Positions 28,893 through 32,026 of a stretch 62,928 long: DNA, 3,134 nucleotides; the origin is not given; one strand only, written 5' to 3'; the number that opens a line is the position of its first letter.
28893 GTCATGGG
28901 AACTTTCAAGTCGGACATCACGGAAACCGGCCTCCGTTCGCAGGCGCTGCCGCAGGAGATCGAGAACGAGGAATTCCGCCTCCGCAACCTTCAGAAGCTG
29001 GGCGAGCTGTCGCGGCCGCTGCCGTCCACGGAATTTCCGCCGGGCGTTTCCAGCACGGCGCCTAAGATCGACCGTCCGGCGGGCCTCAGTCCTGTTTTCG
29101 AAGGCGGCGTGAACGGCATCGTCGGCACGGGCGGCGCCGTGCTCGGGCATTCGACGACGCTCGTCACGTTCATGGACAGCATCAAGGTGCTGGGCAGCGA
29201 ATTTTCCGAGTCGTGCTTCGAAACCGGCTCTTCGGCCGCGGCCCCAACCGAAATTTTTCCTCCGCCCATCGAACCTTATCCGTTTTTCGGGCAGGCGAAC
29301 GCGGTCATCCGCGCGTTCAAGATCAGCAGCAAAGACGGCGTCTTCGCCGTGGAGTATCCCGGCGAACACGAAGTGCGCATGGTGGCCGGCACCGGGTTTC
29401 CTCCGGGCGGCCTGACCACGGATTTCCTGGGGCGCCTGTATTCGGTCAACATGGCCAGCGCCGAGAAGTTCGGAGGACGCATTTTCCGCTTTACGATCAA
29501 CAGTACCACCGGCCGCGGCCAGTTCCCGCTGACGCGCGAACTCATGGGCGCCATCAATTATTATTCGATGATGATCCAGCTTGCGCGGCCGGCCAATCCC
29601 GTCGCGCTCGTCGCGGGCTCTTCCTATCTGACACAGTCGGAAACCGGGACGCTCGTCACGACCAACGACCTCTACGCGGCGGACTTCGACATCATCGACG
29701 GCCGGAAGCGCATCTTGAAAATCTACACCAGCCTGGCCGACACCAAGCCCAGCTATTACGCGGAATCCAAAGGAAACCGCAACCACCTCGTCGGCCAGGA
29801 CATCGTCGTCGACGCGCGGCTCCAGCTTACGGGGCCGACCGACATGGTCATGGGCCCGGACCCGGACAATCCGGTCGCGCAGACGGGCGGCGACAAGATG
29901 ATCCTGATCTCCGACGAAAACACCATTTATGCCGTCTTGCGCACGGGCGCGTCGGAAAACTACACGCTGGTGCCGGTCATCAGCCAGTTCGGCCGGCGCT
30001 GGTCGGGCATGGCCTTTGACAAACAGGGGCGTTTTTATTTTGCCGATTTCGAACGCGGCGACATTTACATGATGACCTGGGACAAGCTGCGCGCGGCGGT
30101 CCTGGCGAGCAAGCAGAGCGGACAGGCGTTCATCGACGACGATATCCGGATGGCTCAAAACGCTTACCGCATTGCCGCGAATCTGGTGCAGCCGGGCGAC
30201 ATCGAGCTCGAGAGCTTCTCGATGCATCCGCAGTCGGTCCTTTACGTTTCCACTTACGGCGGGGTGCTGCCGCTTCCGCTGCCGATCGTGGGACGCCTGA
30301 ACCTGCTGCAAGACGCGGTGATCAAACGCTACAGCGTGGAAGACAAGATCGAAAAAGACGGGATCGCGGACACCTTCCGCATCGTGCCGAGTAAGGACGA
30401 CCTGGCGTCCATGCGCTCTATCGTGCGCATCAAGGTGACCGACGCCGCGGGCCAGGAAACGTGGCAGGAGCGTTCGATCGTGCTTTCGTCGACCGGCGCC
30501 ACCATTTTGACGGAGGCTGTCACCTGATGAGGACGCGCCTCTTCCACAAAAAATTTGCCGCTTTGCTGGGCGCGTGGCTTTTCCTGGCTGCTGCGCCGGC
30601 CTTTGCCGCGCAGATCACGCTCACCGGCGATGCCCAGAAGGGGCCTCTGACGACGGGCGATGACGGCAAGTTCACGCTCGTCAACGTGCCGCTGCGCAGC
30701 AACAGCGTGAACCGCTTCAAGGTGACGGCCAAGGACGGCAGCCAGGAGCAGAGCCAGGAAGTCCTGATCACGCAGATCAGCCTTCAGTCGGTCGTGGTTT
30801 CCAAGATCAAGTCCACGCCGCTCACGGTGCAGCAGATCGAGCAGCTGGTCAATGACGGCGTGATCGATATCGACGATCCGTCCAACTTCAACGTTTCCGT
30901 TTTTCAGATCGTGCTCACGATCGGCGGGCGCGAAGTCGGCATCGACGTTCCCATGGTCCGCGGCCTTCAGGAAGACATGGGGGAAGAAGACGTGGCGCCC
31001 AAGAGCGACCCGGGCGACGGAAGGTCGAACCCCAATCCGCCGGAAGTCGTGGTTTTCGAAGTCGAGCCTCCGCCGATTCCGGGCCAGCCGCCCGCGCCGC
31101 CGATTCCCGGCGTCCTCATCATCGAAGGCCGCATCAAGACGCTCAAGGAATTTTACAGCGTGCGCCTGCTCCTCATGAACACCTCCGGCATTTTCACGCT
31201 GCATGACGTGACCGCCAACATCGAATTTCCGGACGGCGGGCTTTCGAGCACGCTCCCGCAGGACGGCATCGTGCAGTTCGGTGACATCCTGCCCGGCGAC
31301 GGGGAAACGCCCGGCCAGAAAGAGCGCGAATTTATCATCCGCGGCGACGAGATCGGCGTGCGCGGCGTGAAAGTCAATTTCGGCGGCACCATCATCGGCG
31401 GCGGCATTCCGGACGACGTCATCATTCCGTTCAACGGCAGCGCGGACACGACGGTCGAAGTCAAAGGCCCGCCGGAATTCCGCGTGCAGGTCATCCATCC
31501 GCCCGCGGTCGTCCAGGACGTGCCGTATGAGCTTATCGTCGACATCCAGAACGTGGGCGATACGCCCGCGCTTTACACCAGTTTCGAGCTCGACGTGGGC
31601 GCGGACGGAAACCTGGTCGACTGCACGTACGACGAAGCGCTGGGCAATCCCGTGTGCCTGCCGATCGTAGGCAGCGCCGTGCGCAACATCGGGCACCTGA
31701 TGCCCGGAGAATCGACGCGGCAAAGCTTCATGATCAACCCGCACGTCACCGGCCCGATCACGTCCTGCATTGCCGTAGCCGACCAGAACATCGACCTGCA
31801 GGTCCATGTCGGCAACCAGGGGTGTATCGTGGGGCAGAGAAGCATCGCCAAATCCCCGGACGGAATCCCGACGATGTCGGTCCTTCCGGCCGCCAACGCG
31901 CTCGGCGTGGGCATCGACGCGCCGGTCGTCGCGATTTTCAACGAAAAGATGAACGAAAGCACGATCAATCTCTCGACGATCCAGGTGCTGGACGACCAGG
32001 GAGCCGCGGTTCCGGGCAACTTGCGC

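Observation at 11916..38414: T2SS-like operon physically fused to a PEP-CTERM protein, two >2000-aa Ig-repeat proteins and a lectin-like protein: candidate dedicated secretion/adhesion island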

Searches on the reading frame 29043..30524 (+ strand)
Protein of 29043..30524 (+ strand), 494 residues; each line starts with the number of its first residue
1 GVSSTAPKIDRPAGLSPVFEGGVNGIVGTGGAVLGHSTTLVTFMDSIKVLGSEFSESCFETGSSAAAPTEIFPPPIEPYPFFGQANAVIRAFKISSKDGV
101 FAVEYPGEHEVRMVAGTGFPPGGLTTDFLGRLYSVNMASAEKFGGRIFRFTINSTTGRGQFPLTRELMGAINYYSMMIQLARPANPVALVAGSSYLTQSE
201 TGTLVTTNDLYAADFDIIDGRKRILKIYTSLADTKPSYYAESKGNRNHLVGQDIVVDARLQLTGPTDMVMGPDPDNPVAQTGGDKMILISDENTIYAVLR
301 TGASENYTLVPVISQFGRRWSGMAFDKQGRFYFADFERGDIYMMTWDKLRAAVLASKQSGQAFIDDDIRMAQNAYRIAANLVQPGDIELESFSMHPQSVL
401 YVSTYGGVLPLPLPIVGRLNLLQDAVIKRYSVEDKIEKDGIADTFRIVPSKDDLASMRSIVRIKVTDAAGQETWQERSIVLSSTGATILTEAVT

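Call 83: predict_structure(alignment_id=A4)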
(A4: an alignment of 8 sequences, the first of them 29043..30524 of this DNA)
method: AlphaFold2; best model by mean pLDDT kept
length: 494 residues; sequences in the alignment: 8
mean_pLDDT: 75.2   pTM: 0.78
mean pLDDT of the five models: 75.2, 74.9, 69.7, 62.7, 61.0
residues with pLDDT >= 90: 136; 70-90: 214; 50-70: 68; < 50: 76
segments of 3 or more residues with pLDDT < 50: 1-63, 175-179, 430-434
pLDDT, mean of each block of 10 residues (from residue 1): 31 31 31 38 40 35 54 82 73 83 69 76 86 86 82 64 83 57 81 90 91 81 91 89 80 91 89 87 83 94 85 93 89 93 94 94 92 89 88 66 87 79 55 51 74 82 73 80 81 53
secondary structure, 60 per line:
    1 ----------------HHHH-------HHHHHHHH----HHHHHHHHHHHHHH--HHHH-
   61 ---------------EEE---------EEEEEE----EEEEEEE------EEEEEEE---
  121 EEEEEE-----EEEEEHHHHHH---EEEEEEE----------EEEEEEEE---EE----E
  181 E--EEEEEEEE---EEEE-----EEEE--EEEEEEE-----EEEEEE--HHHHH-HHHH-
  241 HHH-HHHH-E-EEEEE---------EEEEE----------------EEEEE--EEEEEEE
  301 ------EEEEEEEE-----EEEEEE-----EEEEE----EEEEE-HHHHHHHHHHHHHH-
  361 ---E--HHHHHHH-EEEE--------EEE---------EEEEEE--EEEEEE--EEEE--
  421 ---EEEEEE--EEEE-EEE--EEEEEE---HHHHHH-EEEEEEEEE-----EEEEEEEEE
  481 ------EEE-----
elements in order: H17-20 H28-35 H40-53 H56-59 E76-78 E88-93 E98-104 E111-117 E121-126 E132-136 H137-142 E146-152 E163-170 E184-191 E195-198 E204-207 E210-216 E222-227 H230-234 H236-239 H245-248 E252-256 E266-270 E287-291 E294-300 E307-314 E320-325 E331-335 E340-344 H346-359 H367-373 E375-378 E387-389 E399-404 E407-412 E415-418 E424-429 E432-435 E437-439 E442-447 H451-456 E458-466 E472-480 E487-489

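Call 85: fold_search(model_id=the predicted structure, library=pdb)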
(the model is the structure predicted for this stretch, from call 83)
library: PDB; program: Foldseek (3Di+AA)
matches with E <= 10: 1057; with E <= 0.001: 181
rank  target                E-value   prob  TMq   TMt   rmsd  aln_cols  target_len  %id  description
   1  9jur                  9.4e-07  1.00  0.35  0.57   7.4       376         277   13  Crystal Structure of NHL domain of human E3 ubiquitin-protein ligase TRIM71 (released 2025-04-30)
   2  5c86                  9.4e-07  1.00  0.35  0.36  15.6       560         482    8  Novel fungal alcohol oxidase with catalytic diversity among the AA5 family, apo form (released 2015-07-08)
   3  5lxz                  1.3e-06  1.00  0.30  0.26  14.1       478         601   11  W288A mutant of GlxA from Streptomyces lividans: Cu-bound form (released 2017-07-26)
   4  5lqi_A                1.7e-06  1.00  0.29  0.25  18.6       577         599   10  W288A mutant of GlxA from Streptomyces lividans: apo form (released 2017-08-30)
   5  8j72_B                1.9e-06  1.00  0.35  0.57   6.4       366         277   13  Crystal structure of mammalian Trim71 in complex with lncRNA Trincr1 (released 2024-03-06)
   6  5c92                  2.2e-06  1.00  0.35  0.36  15.3       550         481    7  Novel fungal alcohol oxidase with catalytic diversity among the AA5 family, in complex with copper (released 2015-07-08)
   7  3hfq_A                3.2e-06  1.00  0.32  0.43  11.2       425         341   10  Crystal structure of the lp_2219 protein from Lactobacillus plantarum. Northeast Structural Genomics Consortium Target (released 2009-05-26)
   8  4unm_B                4.4e-06  1.00  0.31  0.26  14.5       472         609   10  Structure of Galactose Oxidase homologue from Streptomyces lividans (released 2015-06-10)
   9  3tkn_D                7.2e-06  1.00  0.32  0.35  11.4       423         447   11  Structure of the Nup82-Nup159-Nup98 heterotrimer (released 2012-04-11)
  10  6ryx                  8.0e-06  1.00  0.35  0.28  15.1       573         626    9  Copper oxidase from Colletotrichum graminicola (released 2019-11-13)
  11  3h6j                  8.4e-06  1.00  0.32  0.35  13.6       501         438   10  Crystal structure of a putative neuraminidase from Pseudomonas aeruginosa (released 2009-05-12)
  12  9e2g_2B               9.3e-06  1.00  0.32  0.27  20.0       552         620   10  Cryo-EM structure of 48 nm repeat of microtubule doublet from T. brucei flagellum (released 2025-03-12)
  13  8em4_A                1.1e-05  0.96  0.18  0.04  20.0       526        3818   12  Cryo-EM structure of LRP2 at pH 7.5 (released 2023-02-08)
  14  6nau_A                1.2e-05  1.00  0.33  0.46  14.4       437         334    9  1.55 Angstrom Resolution Crystal Structure of 6-phosphogluconolactonase from Klebsiella pneumoniae (released 2018-12-19)
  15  3a9g_A                1.4e-05  1.00  0.33  0.45  11.3       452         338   12  Crystal Structure of PQQ-dependent sugar dehydrogenase apo-form (released 2010-09-08)
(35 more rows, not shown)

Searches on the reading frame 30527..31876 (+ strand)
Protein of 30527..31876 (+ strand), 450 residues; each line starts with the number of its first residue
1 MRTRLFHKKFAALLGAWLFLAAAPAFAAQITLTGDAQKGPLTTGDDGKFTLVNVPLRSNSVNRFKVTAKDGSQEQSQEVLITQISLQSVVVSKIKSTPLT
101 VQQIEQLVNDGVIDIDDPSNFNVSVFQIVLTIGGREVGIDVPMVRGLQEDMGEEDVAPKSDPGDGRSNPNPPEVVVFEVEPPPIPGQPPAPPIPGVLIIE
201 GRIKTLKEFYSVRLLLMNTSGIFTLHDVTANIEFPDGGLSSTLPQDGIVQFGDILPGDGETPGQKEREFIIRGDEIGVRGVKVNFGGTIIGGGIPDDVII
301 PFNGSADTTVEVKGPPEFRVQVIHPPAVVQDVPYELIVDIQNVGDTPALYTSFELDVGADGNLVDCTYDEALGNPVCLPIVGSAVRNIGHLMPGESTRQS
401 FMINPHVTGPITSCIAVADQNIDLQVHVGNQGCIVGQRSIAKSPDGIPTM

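Call 47: find_related_loci(query=A2, collection=metagenome_contigs, flank=10000)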
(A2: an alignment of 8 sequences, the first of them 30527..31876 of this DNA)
Query A2 (450 aa) in metagenome_contigs; peptide patterns used: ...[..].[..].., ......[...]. (x = any residue, [..] = any of these).
270 stretches matched a pattern; 36 encode a relative of the query (tblastn E <= 1e-3); 36 distinct loci.
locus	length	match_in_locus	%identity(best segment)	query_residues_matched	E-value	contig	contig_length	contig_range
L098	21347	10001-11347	72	8-450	0e+0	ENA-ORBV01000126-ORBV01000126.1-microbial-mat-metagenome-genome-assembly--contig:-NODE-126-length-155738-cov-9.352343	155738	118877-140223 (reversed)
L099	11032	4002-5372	63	4-450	8e-161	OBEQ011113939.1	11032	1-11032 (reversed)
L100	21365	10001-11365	77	1-450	0e+0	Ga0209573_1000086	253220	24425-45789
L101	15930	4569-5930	57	2-450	2e-148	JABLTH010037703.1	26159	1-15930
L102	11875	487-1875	54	1-450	9e-145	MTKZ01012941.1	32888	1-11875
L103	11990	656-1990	54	13-450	4e-142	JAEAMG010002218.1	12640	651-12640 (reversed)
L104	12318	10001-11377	52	1-450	6e-140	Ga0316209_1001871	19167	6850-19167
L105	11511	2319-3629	54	1-437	8e-137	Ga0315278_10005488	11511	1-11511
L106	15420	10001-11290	55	22-448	1e-135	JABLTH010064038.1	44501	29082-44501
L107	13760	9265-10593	54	13-450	1e-135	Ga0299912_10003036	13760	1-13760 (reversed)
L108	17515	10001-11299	53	17-450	1e-135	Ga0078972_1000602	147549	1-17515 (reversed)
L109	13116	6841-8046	55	38-436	3e-134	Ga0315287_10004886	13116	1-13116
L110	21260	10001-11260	54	19-436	2e-133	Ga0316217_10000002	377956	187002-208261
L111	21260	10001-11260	54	19-436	2e-133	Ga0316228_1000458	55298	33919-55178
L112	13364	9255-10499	54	27-437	4e-133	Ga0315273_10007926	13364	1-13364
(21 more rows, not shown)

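Call 71: predict_structure(protein=window:30527-31876:+)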
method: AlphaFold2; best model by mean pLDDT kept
length: 450 residues; sequences in the alignment: 1
mean_pLDDT: 36.6   pTM: 0.30
mean pLDDT of the five models: 36.6, 34.7, 30.3, 29.9, 29.1
residues with pLDDT >= 90: 0; 70-90: 12; 50-70: 50; < 50: 388
segments of 3 or more residues with pLDDT < 50: 1-8, 10-70, 72-108, 113-308, 326-330, 351-368, 377-388, 405-450
pLDDT, mean of each block of 10 residues (from residue 1): 43 36 30 36 37 38 40 40 29 33 47 42 29 29 28 29 33 21 27 25 26 28 29 28 24 27 26 24 29 32 45 53 52 62 66 45 45 49 45 71 49 39 28 27 27
secondary structure, 60 per line:
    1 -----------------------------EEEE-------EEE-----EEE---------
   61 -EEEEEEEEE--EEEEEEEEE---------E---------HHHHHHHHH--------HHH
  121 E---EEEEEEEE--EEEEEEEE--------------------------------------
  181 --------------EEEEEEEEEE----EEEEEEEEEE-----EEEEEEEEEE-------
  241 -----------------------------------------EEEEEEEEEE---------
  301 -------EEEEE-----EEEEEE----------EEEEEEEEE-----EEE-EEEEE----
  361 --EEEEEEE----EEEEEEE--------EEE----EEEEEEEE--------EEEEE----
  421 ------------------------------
elements in order: E30-33 E41-43 E49-51 E62-70 E73-81 H101-109 E125-132 E135-142 E195-204 E209-218 E224-233 E282-291 E308-312 E318-323 E334-342 E348-350 E352-356 E363-369 E374-380 E389-391 E396-403 E412-416

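Call 77: search_protein_representatives(protein=window:30527-31876:+)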
Query: 450 residues. Proteins with E-value up to 0.001 (for the whole library): 278; up to 1e-10: 126; up to 1e-30: 83. The best 150 are listed.
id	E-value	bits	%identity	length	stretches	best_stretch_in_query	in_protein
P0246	3.2e-211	718.4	75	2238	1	18-450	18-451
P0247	3.4e-165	566.7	65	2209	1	25-449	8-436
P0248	2.5e-138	478.1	54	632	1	12-450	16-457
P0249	6.1e-138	476.8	55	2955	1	10-449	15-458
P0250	1.4e-137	475.7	53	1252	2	4-449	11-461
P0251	7.0e-137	473.3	55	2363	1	22-450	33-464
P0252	2.9e-136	471.3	54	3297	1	18-450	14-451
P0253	1.9e-132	458.7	54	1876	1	12-449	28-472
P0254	2.7e-132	458.2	56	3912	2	20-449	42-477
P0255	6.0e-132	457.1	55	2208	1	20-441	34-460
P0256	3.9e-129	447.8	53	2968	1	14-450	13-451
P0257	1.4e-128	446.0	55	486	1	23-449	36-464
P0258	1.6e-128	445.8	57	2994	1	37-448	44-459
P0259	2.7e-128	445.0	55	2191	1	14-450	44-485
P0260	7.1e-128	443.7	58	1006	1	62-449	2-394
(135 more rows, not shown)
